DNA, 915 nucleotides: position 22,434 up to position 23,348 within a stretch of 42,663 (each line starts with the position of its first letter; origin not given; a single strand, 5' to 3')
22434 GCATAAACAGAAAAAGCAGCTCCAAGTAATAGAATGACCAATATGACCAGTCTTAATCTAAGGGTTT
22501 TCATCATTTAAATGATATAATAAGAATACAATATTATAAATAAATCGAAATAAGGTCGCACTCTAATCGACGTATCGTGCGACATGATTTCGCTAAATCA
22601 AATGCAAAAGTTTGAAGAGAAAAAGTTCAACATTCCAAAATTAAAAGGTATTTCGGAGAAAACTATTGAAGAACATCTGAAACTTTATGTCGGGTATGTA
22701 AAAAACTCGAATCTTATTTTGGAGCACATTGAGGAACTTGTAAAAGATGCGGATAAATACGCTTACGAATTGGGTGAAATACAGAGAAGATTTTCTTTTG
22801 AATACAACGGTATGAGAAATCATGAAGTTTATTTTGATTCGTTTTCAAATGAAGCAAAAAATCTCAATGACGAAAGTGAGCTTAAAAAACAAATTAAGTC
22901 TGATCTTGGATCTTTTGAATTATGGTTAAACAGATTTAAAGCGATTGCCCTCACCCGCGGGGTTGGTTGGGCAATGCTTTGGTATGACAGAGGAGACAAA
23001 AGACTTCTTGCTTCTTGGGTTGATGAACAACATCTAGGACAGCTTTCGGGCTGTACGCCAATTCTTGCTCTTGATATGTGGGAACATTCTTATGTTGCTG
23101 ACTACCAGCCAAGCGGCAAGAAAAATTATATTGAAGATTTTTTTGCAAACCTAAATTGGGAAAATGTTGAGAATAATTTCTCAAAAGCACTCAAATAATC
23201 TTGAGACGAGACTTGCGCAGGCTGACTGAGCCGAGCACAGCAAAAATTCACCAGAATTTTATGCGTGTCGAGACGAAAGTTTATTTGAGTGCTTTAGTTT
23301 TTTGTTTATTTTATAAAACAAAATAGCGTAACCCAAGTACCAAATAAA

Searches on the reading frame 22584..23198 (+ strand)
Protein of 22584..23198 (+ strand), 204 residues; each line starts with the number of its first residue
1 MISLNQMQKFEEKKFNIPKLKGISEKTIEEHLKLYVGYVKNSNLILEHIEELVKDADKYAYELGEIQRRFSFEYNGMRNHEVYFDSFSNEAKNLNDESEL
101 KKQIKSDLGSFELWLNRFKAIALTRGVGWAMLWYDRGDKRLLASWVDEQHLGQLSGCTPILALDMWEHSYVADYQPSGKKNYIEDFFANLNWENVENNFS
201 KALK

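Call 31: search_protein_families(library=pfam, proteins=[window:22602-23195:+])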
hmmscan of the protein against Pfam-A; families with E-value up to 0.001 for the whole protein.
seq(198 aa): 2 families
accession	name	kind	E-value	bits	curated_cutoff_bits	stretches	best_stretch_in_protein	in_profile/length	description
PF02777.23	Sod_Fe_C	-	8.1e-23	80.8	20.9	1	91-191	2-101/102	Iron/manganese superoxide dismutases, C-terminal domain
PF00081.27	Sod_Fe_N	-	5.8e-06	27.1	27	1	17-81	18-81/82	Iron/manganese superoxide dismutases, alpha-hairpin domain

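Call 55: find_homologous_proteins(query=window:22584-23198:+, max_evalue=1e-30)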
Query window:22584-23198:+ (204 aa): 7253 proteins with E <= 1e-30 among 7499 candidates; the best 120 are listed.
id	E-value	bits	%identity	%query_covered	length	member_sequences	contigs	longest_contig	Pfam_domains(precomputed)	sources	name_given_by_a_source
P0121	1.6e-131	454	100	100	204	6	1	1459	PF00081.28,PF02777.24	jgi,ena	-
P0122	3.5e-97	342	76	97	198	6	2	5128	PF02777.24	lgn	-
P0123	3.6e-97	342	75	97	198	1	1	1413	PF00081.28,PF02777.24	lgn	-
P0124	8.4e-96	338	76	97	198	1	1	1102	PF00081.28,PF02777.24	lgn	-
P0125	1.2e-95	337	74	97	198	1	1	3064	PF02777.24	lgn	-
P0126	9.5e-95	334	75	96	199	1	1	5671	PF00081.28,PF02777.24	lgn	-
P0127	1.4e-94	334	74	96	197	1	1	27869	PF00081.28,PF02777.24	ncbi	-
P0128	1.7e-94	333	74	96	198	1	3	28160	PF00081.28,PF02777.24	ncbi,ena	ncbi:MAG: Fe-Mn family superoxide dismutase [Patescibacteria group bacterium]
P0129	4.5e-94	332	74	97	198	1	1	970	PF02777.24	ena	-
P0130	1.3e-93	330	76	95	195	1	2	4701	PF02777.24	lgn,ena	-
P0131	2.2e-93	330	73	96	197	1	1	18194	PF00081.28,PF02777.24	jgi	jgi:Fe-Mn family superoxide dismutase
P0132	2.5e-93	330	76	96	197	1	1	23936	PF02777.24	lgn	-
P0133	2.6e-93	329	74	96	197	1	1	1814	PF00081.28,PF02777.24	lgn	-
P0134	2.9e-93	329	76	96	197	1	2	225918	PF02777.24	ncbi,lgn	-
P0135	3.5e-93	329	76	96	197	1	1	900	PF02777.24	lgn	-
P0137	5.1e-93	329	74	95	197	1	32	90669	PF02777.24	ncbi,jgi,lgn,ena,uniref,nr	ncbi:MAG: hypothetical protein A3A96_03465 [Candidatus Zambryskibacteria bacterium RIFCSPLOWO2_01_FU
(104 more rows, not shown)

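Call 57: find_encoding_contigs(protein=P0122, flank=3000, max_places=2)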
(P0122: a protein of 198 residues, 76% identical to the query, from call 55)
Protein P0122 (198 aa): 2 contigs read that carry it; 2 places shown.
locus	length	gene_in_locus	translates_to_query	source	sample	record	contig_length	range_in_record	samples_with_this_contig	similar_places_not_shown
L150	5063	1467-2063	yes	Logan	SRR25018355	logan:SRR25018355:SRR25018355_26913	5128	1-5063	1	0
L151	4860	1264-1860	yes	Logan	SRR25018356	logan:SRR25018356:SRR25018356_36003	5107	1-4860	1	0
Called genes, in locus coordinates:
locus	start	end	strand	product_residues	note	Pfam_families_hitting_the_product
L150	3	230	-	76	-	?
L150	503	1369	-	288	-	PF00753:Lactamase_B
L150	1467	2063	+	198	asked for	PF02777:Sod_Fe_C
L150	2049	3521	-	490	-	PF13567:DUF4131, PF03772:Competence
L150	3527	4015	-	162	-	PF00075:RNase_H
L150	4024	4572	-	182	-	PF10543:ORF6N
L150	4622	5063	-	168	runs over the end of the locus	?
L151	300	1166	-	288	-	PF00753:Lactamase_B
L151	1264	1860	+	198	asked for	PF02777:Sod_Fe_C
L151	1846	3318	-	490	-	PF13567:DUF4131, PF03772:Competence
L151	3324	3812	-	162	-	PF00075:RNase_H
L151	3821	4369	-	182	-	PF10543:ORF6N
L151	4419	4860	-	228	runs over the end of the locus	?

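Call 58: find_encoding_contigs(protein=P0134, flank=3000, max_places=1)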
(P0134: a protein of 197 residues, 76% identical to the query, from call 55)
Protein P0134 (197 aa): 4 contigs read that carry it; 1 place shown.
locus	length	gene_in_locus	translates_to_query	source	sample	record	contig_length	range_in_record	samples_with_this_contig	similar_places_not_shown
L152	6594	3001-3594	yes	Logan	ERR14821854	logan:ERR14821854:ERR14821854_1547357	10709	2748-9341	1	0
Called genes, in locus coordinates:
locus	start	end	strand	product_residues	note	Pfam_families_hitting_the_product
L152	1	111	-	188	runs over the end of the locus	PF20803:PaaX_M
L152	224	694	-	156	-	PF00177:Ribosomal_S7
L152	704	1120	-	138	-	PF00164:Ribosom_S12_S23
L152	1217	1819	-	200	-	PF02163:Peptidase_M50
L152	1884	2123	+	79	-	PF00830:Ribosomal_L28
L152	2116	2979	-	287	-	PF00753:Lactamase_B, PF12706:Lactamase_B_2 (weak)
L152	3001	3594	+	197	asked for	PF02777:Sod_Fe_C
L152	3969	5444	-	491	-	PF13567:DUF4131, PF03772:Competence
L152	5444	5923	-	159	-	PF00075:RNase_H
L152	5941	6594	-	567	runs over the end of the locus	PF01368:DHH, PF02272:DHHA1, PF17768:RecJ_OB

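Call 59: find_encoding_contigs(protein=P0137, flank=3000, max_places=1)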
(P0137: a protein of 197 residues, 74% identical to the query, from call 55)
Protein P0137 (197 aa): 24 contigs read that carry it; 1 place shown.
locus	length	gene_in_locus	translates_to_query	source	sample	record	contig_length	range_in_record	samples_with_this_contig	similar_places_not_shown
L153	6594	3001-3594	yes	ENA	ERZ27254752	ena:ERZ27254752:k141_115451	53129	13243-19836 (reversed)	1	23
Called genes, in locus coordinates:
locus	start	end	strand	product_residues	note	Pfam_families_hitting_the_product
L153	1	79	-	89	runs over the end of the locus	-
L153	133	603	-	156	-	PF00177:Ribosomal_S7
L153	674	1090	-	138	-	PF00164:Ribosom_S12_S23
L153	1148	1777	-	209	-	PF02163:Peptidase_M50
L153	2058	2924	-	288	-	PF00753:Lactamase_B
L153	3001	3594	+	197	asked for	PF02777:Sod_Fe_C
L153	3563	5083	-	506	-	PF13567:DUF4131, PF03772:Competence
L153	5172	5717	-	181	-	PF00075:RNase_H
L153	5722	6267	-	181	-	PF10543:ORF6N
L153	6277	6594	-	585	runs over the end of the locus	PF01368:DHH, PF17768:RecJ_OB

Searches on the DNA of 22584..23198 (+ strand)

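Call 60: search_with_rna_model(model_id=R1, sources=[L150, L151, L152, L153], max_evalue=1)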
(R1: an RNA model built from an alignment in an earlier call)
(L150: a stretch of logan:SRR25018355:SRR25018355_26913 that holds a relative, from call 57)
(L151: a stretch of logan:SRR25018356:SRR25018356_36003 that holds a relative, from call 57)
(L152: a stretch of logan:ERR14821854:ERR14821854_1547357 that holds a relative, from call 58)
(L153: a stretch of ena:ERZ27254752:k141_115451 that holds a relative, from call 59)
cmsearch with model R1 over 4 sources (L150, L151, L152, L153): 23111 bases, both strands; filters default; matches with E-value up to 1: 4.
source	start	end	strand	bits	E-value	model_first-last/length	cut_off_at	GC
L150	1416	1468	+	62.6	6.6e-15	1-52/52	no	0.49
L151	1213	1265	+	62.6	6.6e-15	1-52/52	no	0.49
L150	1403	1452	-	11.1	0.14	1-52/52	no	0.42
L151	1200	1249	-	11.1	0.14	1-52/52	no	0.42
